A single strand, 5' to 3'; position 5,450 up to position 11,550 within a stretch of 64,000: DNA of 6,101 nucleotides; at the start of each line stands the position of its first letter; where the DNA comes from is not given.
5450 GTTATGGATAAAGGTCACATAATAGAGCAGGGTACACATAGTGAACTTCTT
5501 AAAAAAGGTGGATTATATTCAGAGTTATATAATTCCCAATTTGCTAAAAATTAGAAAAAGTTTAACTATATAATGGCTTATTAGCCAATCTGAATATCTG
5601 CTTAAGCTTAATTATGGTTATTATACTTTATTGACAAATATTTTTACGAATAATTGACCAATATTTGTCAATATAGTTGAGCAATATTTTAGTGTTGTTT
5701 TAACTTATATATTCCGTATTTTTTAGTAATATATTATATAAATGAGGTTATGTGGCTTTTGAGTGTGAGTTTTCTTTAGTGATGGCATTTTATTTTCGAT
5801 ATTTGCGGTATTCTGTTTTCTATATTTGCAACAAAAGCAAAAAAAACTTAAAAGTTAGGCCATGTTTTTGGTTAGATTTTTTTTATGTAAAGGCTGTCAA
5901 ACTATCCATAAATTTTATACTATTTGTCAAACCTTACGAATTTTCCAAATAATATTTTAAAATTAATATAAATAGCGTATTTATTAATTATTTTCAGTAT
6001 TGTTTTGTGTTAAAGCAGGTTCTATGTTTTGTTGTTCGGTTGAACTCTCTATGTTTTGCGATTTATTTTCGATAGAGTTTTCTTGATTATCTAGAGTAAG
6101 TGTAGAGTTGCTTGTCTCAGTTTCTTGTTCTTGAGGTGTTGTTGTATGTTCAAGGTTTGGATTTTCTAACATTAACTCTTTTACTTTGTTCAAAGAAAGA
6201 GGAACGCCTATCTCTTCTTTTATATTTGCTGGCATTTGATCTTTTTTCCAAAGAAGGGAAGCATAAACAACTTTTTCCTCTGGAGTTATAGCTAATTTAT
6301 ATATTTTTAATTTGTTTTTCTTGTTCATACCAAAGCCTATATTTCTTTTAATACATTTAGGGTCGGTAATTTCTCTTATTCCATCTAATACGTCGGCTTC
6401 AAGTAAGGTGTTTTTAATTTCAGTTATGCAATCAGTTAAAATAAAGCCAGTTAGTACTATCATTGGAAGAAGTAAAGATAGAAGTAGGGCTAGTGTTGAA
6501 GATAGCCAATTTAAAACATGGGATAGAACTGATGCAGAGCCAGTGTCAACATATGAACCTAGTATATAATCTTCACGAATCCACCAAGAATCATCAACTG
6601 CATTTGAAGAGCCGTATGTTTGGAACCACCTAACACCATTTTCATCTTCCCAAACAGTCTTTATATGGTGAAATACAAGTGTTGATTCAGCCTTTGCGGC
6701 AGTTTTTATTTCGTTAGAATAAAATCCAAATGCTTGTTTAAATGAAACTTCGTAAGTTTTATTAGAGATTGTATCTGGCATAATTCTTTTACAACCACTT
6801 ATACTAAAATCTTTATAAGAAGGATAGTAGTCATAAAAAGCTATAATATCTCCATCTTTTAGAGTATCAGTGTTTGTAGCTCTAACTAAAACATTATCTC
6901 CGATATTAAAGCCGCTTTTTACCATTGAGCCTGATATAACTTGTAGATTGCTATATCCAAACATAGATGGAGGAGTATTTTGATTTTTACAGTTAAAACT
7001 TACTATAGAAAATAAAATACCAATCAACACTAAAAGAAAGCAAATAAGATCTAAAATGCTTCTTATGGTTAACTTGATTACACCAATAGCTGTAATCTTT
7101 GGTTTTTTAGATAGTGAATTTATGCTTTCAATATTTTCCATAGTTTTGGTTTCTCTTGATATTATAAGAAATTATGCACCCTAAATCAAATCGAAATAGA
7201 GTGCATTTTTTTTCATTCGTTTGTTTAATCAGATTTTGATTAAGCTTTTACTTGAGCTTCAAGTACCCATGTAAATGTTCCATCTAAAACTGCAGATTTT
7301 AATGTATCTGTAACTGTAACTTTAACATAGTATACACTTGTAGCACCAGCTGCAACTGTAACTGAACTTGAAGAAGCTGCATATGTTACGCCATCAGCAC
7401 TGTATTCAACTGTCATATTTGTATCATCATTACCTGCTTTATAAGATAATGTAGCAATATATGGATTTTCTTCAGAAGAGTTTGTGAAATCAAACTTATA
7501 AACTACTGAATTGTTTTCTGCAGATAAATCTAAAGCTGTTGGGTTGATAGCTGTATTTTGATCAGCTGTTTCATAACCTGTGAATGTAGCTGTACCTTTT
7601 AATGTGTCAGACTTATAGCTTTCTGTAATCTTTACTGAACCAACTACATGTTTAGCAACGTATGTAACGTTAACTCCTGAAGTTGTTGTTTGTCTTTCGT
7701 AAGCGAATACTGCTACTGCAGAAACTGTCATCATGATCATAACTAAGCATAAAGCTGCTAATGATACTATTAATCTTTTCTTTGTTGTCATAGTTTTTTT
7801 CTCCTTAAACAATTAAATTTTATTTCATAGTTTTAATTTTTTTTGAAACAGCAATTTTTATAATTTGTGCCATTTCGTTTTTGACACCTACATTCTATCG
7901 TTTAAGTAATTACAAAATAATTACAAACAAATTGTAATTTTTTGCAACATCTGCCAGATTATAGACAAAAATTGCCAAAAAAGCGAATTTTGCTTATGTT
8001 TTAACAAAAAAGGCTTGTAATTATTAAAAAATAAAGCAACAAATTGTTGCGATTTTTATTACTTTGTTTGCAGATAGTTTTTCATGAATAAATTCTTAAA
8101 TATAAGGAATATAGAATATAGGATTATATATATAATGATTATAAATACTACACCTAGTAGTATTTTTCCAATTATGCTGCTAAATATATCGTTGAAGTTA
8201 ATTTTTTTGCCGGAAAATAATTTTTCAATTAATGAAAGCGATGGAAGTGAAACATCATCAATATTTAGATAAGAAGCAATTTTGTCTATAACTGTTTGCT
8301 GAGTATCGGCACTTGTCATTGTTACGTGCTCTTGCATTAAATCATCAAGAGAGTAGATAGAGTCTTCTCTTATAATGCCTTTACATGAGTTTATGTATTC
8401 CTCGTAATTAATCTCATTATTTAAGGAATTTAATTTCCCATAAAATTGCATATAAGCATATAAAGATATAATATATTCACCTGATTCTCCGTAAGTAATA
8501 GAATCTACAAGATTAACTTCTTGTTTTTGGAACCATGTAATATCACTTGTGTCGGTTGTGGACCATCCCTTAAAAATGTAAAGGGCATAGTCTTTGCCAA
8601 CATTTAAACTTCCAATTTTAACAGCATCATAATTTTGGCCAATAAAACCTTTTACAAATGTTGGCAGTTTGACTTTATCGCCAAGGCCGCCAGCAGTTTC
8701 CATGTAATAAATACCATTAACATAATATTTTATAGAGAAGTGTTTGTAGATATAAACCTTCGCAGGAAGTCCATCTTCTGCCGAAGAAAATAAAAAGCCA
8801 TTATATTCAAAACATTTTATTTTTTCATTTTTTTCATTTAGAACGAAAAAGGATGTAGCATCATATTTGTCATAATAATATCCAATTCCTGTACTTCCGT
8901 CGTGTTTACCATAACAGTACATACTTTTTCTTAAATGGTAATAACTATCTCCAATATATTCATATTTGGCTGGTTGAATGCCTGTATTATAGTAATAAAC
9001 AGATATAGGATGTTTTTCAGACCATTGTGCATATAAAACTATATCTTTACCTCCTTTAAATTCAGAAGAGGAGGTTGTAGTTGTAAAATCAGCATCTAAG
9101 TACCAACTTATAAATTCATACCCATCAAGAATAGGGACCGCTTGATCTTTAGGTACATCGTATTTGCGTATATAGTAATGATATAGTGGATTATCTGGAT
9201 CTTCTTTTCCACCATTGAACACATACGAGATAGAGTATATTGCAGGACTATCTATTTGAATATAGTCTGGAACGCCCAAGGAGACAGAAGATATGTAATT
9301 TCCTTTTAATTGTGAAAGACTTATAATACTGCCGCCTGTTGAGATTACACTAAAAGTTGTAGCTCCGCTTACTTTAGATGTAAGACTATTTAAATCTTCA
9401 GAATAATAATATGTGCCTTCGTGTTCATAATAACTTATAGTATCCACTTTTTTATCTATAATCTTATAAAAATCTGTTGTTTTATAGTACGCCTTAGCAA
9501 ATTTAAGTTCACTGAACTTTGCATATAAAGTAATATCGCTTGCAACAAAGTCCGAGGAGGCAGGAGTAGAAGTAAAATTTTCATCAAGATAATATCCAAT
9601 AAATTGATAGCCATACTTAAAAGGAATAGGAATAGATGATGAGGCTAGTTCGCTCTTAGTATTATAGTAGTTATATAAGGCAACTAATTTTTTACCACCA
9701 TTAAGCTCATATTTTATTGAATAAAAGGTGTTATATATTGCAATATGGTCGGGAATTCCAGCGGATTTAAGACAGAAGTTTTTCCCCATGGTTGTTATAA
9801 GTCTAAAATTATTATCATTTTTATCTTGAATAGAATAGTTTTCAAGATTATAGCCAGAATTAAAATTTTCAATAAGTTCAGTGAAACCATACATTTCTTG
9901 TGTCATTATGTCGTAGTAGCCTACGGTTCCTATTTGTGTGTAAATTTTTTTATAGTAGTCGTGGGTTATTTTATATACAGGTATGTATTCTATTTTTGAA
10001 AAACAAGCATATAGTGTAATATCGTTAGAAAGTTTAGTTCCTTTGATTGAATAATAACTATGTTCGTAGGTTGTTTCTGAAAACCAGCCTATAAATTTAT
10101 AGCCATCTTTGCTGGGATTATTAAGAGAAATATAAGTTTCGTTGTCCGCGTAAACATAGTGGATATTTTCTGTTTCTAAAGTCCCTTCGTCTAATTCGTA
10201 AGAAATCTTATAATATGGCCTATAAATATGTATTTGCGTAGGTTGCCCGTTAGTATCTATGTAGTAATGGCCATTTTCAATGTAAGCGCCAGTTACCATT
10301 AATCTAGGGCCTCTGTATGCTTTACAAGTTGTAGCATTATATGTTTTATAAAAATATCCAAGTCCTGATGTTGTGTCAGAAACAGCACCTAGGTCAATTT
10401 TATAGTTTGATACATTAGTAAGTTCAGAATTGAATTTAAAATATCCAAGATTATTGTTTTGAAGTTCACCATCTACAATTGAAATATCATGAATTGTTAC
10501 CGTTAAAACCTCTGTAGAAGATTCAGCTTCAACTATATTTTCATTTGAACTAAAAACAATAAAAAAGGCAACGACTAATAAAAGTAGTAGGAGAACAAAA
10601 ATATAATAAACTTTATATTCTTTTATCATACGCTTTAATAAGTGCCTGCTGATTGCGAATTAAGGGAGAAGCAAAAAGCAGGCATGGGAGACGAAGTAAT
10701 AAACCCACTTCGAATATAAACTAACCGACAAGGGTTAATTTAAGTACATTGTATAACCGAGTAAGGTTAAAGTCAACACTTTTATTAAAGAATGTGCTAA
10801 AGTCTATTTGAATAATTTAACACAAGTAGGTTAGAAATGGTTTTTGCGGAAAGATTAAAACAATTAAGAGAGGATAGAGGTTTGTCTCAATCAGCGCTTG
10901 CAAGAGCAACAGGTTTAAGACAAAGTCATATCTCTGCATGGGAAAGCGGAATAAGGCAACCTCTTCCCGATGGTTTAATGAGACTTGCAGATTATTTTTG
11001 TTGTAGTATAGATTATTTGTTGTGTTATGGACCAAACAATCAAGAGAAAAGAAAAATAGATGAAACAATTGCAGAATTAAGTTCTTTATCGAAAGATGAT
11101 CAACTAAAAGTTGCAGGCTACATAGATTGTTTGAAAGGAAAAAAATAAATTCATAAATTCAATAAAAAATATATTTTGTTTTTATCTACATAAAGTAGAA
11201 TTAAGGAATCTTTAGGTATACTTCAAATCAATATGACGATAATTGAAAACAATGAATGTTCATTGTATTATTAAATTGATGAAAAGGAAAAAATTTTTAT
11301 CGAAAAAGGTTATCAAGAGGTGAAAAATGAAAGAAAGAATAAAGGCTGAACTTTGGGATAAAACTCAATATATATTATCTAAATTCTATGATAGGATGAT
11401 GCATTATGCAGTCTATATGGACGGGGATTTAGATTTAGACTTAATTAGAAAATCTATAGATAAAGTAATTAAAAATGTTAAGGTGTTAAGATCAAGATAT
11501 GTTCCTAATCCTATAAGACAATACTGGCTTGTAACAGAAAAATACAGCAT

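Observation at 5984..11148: Candidate undescribed SipW-dependent surface-fibre/matrix operon with a divergent XRE regulator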

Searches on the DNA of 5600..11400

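Call 41: search_rna_families(source=window, start=5600, end=11400, threshold=evalue, max_evalue=1)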
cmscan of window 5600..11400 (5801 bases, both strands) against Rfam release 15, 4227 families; matches with E-value up to 1: 2.
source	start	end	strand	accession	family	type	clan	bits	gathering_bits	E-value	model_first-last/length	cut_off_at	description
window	7169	7259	-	RF01241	SNORA81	Gene; snRNA; snoRNA; HACA-box;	-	22.8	45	0.55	1-179/179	no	Small nucleolar RNA SNORA81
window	10942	11028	-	RF01675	CrcZ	Gene; sRNA;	-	16.3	95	0.32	1-398/398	no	Pseudomonas sRNA CrcZ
